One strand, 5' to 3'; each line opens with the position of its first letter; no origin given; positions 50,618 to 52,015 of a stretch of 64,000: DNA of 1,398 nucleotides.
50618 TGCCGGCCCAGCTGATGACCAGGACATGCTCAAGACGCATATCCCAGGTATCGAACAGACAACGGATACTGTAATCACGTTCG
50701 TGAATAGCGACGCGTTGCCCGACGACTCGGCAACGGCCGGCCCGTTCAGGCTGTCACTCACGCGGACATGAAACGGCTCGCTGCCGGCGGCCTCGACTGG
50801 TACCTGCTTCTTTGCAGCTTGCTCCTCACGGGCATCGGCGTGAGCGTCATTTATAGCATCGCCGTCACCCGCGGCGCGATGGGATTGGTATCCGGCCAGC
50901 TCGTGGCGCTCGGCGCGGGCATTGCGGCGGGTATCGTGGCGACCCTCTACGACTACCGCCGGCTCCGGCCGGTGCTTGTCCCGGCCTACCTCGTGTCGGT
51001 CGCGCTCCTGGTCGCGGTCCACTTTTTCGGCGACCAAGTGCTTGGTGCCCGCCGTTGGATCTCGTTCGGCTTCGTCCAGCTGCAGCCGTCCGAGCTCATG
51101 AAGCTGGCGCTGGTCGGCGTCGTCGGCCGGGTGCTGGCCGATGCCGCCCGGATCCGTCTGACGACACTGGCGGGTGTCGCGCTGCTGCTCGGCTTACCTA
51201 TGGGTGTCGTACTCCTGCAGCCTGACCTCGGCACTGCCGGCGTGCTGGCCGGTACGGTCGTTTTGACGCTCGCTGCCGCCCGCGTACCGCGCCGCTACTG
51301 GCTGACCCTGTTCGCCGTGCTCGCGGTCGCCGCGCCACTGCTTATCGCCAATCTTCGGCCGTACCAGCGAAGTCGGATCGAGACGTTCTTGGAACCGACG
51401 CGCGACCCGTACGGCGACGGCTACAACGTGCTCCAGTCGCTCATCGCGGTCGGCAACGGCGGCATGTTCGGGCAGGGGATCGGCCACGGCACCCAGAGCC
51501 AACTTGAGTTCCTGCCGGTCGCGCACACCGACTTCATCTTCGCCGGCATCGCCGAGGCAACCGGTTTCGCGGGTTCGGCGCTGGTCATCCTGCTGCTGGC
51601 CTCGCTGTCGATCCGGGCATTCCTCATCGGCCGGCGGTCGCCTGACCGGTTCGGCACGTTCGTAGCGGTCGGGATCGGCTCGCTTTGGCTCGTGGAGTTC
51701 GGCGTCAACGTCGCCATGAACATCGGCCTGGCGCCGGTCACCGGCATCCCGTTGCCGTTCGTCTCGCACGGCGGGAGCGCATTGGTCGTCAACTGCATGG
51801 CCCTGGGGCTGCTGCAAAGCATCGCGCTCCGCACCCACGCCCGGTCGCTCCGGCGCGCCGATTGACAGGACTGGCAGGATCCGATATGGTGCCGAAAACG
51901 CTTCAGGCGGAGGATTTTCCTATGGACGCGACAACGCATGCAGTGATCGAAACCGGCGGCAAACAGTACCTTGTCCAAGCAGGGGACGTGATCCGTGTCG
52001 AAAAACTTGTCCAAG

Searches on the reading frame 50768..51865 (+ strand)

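Call 5: search_protein_families(library=pfam, proteins=[window:50768-51865:+], max_evalue=0.01)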
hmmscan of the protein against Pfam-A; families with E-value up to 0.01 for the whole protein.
window:50768-51865:+ (365 aa): 1 family
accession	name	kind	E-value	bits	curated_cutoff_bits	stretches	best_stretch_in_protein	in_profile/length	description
PF01098.24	FTSW_RODA_SPOVE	-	3.5e-89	299.7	26.4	1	13-355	4-353/356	Cell cycle protein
